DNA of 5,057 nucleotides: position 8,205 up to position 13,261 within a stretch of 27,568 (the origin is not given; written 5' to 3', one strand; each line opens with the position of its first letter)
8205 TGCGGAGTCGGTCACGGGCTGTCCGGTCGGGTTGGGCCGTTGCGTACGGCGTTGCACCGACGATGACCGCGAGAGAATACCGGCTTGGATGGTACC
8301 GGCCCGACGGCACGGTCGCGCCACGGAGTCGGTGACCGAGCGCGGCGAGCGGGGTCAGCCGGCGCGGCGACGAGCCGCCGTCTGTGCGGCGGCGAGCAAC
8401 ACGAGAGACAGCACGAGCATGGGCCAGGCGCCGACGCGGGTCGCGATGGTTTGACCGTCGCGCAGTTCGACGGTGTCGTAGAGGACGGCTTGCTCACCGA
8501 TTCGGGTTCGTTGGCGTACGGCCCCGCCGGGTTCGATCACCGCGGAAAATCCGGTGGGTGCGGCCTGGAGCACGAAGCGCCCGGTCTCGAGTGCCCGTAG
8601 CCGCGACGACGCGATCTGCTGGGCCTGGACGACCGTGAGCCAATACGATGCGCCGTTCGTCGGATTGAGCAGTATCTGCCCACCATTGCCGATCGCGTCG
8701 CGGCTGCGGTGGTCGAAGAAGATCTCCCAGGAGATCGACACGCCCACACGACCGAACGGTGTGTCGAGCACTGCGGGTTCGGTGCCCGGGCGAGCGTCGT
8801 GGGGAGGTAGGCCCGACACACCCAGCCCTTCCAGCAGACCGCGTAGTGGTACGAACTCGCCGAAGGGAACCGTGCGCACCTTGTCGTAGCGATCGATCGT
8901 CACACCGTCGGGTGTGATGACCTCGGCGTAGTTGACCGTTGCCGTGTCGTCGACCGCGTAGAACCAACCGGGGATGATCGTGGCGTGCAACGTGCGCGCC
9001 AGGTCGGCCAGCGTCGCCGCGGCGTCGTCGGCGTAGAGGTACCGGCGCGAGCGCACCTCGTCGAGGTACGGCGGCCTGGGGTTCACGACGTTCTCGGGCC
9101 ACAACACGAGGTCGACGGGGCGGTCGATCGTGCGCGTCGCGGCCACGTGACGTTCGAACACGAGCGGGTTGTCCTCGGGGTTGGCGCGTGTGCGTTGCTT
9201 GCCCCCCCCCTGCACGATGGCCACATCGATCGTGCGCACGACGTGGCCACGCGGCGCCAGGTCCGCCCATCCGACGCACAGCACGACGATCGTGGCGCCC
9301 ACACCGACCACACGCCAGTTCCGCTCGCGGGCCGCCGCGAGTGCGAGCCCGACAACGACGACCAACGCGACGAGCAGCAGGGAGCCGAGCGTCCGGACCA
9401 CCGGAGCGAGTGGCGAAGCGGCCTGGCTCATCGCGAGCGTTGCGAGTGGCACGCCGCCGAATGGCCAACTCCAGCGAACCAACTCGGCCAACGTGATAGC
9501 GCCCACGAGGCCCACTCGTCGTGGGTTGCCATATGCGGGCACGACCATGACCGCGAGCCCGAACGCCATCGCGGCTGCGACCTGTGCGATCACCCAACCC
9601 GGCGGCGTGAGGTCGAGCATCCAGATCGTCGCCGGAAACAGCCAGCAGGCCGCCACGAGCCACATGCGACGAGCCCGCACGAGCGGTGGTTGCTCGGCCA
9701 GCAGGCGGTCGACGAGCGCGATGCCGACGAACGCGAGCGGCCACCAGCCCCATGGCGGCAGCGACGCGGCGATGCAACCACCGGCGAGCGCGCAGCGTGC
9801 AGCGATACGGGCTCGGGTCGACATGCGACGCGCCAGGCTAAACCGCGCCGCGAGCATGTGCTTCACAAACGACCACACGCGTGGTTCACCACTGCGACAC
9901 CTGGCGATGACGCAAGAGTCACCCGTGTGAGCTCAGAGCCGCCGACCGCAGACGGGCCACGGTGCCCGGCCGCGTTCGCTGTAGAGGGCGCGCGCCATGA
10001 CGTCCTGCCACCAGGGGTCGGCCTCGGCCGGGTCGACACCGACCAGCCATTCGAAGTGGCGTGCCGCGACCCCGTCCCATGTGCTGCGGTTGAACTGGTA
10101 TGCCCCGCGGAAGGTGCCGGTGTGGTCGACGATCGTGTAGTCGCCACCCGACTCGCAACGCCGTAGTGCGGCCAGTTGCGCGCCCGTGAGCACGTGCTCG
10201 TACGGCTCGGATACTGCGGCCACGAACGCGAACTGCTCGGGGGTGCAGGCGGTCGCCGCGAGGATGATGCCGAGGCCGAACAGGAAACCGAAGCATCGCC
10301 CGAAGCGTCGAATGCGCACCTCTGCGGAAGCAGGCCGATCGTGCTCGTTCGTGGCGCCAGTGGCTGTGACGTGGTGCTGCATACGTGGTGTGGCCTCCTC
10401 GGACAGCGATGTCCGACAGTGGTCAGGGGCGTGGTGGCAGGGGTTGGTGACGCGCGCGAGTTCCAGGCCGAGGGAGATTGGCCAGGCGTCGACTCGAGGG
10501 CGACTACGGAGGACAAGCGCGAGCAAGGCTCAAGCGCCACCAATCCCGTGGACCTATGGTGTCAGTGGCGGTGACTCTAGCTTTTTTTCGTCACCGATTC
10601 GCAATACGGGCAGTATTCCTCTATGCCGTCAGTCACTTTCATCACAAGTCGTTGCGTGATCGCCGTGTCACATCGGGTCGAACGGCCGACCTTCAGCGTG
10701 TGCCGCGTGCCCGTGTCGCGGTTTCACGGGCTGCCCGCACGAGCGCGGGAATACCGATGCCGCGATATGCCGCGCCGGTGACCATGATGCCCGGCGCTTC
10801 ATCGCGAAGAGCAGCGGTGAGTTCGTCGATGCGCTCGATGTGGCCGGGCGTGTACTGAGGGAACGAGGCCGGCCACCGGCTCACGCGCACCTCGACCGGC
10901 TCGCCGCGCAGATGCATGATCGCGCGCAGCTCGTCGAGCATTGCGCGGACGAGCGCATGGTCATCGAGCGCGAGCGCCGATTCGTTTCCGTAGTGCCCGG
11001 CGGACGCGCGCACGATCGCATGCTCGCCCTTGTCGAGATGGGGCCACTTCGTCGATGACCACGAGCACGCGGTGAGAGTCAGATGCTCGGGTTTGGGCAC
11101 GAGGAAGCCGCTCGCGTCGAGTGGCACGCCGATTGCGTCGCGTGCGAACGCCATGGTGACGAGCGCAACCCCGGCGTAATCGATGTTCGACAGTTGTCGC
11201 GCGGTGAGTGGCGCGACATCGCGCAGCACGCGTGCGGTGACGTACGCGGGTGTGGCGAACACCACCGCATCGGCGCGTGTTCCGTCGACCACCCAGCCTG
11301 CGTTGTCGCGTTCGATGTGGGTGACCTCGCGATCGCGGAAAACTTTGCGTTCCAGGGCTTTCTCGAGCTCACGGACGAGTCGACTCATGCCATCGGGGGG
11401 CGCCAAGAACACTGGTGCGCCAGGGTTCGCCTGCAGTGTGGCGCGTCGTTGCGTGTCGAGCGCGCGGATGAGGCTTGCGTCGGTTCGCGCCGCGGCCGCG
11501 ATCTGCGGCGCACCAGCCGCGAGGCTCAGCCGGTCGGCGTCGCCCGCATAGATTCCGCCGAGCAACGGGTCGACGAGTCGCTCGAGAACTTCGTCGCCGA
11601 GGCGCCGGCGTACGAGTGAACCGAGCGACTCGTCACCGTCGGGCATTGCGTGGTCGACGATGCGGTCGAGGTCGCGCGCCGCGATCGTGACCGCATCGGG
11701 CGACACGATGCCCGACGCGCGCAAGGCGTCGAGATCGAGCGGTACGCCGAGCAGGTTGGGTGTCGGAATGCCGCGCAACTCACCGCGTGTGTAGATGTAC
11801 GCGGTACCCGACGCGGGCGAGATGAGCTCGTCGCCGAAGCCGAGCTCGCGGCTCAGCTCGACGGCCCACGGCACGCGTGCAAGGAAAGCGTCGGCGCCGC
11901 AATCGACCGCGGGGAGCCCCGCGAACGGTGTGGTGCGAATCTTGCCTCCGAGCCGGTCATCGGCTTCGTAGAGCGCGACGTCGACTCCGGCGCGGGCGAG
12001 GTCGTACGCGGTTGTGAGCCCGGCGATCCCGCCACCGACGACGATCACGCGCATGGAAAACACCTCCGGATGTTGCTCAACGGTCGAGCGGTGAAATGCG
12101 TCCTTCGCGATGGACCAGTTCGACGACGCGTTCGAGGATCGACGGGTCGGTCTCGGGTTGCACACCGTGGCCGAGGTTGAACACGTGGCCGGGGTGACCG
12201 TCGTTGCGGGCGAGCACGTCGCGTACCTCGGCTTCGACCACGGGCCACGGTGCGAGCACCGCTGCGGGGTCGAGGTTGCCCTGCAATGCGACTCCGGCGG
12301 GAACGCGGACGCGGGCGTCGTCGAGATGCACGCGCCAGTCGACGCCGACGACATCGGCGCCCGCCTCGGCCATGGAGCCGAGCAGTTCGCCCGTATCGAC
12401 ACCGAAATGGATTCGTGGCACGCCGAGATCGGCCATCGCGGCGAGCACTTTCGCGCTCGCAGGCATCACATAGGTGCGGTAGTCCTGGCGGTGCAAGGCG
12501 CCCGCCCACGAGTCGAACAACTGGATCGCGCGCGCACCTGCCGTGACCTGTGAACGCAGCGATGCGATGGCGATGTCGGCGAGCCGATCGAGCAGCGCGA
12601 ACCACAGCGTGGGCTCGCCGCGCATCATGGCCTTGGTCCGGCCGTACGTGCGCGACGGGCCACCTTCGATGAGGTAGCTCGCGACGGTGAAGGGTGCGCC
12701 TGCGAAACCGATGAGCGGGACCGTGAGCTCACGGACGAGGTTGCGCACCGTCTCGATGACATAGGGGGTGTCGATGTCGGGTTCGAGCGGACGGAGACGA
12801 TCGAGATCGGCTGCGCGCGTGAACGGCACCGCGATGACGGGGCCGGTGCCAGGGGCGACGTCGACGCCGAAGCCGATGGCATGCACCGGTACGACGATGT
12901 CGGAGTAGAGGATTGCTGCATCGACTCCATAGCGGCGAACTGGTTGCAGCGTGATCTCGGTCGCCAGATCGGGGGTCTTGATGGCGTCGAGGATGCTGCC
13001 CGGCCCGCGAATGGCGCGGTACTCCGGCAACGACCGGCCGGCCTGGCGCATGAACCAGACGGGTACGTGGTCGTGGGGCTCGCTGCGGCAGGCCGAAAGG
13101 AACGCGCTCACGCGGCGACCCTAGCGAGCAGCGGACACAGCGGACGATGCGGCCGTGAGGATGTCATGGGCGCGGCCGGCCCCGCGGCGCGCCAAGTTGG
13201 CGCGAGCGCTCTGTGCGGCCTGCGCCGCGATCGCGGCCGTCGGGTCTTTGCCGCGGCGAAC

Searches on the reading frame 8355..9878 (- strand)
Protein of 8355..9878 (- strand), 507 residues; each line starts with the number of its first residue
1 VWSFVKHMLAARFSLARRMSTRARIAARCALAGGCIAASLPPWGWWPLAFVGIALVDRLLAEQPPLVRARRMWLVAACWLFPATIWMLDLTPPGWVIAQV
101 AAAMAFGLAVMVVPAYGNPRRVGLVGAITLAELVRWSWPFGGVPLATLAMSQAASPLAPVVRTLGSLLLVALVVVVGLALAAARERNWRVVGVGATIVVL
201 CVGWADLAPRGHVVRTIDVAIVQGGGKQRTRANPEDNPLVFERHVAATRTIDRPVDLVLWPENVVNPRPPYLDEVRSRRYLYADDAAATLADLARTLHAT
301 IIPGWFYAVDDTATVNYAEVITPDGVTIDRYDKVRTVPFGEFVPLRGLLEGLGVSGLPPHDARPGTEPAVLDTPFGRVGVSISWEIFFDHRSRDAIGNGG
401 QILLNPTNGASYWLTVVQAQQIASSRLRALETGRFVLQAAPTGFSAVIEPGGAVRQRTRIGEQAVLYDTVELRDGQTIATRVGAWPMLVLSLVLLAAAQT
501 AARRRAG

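Call 3: search_protein_families(library=pfam, proteins=[window:8355-9878:-], max_evalue=0.01)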
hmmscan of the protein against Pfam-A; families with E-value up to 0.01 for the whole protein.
window:8355-9878:- (507 aa): 2 families
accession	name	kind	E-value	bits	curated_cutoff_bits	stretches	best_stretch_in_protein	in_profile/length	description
PF00795.27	CN_hydrolase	-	3e-22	79.6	23.2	1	219-476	2-252/256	Carbon-nitrogen hydrolase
PF20154.4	LNT_N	-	1.6e-12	48.3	27.1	1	32-178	1-158/159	Apolipoprotein N-acyltransferase N-terminal domain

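Call 21: search_protein_families(library=ncbifam, proteins=[window:8355-9878:-], max_evalue=0.001)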
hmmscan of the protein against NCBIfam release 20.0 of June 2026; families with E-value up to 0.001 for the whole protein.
window:8355-9878:- (507 aa): 2 families
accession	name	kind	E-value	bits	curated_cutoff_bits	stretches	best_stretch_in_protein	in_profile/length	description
TIGR00546.1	lnt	equivalog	1.4e-52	179.2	132.9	1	77-452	10-393/395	apolipoprotein N-acyltransferase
TIGR03381.1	agmatine_aguB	equivalog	2e-05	24.1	410.25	0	369-408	136-175/279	N-carbamoylputrescine amidase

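Call 61: search_solved_structures(query=window:8355-9878:-, max_evalue=0.00001, show_alignments=1)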
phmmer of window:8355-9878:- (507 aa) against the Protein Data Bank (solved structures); distinct sequences matched with E-value up to 0.00001: 10.
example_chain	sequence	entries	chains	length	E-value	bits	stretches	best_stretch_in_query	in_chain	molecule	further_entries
5vrh_A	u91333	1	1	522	5.2e-21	78.1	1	22-503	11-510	Apolipoprotein N-acyltransferase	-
8b0m_A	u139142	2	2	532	9e-21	77.3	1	22-503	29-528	Apolipoprotein N-acyltransferase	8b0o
5vrg_A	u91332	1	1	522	2.3e-20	76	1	22-503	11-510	Apolipoprotein N-acyltransferase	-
5n6l_A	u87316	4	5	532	2.4e-20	75.9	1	22-503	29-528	Apolipoprotein N-acyltransferase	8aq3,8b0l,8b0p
5n6h_A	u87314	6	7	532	3.2e-20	75.5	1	22-503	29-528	Apolipoprotein N-acyltransferase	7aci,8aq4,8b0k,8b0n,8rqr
6q3a_A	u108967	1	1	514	3.3e-20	75.5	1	22-503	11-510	Apolipoprotein N-acyltransferase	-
6nwr_A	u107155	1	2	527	4.3e-20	75.1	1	22-503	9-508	Apolipoprotein N-acyltransferase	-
8q2p_A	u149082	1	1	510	6.2e-20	74.6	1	22-498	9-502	Apolipoprotein N-acyltransferase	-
5xhq_A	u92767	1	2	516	5.6e-19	71.4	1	22-498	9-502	Apolipoprotein N-acyltransferase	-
5n6m_A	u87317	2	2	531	8.1e-17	64.3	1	29-498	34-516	Apolipoprotein N-acyltransferase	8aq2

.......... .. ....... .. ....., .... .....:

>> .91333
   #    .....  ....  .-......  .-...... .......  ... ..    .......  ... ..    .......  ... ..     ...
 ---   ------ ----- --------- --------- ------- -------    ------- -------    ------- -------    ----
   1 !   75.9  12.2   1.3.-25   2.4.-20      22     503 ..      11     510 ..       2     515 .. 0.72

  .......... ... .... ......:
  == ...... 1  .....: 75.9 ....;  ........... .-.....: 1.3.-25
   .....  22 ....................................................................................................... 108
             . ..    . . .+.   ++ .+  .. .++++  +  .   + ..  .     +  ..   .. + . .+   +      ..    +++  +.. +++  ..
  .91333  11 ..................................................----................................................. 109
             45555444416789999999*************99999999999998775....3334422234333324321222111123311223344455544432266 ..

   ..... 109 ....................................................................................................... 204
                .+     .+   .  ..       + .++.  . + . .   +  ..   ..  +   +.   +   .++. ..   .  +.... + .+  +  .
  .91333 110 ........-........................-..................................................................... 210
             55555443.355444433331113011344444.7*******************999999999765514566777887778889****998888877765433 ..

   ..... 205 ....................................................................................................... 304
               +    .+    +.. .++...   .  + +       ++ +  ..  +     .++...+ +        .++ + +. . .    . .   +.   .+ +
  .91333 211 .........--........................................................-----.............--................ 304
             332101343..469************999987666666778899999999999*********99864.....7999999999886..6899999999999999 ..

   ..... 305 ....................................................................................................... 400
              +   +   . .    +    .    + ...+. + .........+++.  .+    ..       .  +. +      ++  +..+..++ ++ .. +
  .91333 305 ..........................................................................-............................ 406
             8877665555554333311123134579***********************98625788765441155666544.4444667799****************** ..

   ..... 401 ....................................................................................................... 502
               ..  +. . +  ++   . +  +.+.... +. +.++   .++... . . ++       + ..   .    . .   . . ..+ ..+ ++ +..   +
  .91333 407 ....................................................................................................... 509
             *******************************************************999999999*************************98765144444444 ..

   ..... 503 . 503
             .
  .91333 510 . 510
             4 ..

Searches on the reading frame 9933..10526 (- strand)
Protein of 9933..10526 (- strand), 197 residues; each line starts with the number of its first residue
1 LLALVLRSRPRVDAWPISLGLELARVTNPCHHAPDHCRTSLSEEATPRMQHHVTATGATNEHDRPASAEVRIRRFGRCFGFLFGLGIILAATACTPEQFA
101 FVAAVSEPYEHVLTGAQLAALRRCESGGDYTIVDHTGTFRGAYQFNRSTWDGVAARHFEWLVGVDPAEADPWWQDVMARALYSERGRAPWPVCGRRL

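Call 37: search_protein_families(library=pfam, proteins=[window:9933-10526:-], max_evalue=0.001)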
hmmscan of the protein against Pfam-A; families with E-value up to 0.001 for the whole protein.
window:9933-10526:- (197 aa): 1 family
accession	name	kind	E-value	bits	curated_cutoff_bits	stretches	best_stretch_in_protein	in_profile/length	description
PF06737.19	Transglycosylas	-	5.6e-11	43.4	27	1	117-193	6-77/77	Transglycosylase-like domain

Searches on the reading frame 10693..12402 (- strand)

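Call 37: search_protein_families(library=pfam, proteins=[window:10693-12402:-], max_evalue=0.001)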
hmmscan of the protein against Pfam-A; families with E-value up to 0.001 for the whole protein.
window:10693-12402:- (569 aa): 11 families
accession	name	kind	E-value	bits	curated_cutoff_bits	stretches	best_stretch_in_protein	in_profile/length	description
PF01593.30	Amino_oxidase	-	2.6e-48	165.9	19.8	1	126-564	1-441/443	Flavin containing amine oxidoreductase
PF01266.30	DAO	-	9.4e-16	58.7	27.9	2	118-153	1-37/353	FAD dependent oxidoreductase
PF13450.12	NAD_binding_8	-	2.7e-14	53.6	21.9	1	121-175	1-54/68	NAD(P)-binding Rossmann-like domain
PF00890.30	FAD_binding_2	-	7.7e-07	29.1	20.4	1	119-155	2-38/414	FAD binding domain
PF12831.13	FAD_oxidored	-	4.8e-06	26.6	27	1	119-154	2-37/416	FAD dependent oxidoreductase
PF07992.20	Pyr_redox_2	-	7.3e-06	26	26.1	1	117-150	1-35/291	Pyridine nucleotide-disulphide oxidoreductase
PF03486.20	HI0933_like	-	1.5e-05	25.1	50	1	118-158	2-42/244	HI0933-like protein Rossmann domain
PF01134.28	GIDA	-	2.7e-05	23.8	22.1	1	119-146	2-29/391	Glucose inhibited division protein A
PF01946.23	Thi4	-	4.1e-05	23.4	26.2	1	105-154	6-56/235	Thi4 family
PF01494.25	FAD_binding_3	-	0.00038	20.2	22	1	117-148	2-33/349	FAD binding domain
PF13738.12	Pyr_redox_3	-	0.00052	19.8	30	0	99-150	146-198/305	Pyridine nucleotide-disulphide oxidoreductase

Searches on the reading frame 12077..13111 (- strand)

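Call 37: search_protein_families(library=pfam, proteins=[window:12077-13111:-], max_evalue=0.001)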
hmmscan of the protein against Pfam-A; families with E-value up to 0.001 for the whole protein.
window:12077-13111:- (344 aa): 1 family
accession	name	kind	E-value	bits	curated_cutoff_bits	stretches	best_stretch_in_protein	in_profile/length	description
PF01208.23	URO-D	-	3e-120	401.8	23.9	1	3-335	5-345/346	Uroporphyrinogen decarboxylase (URO-D)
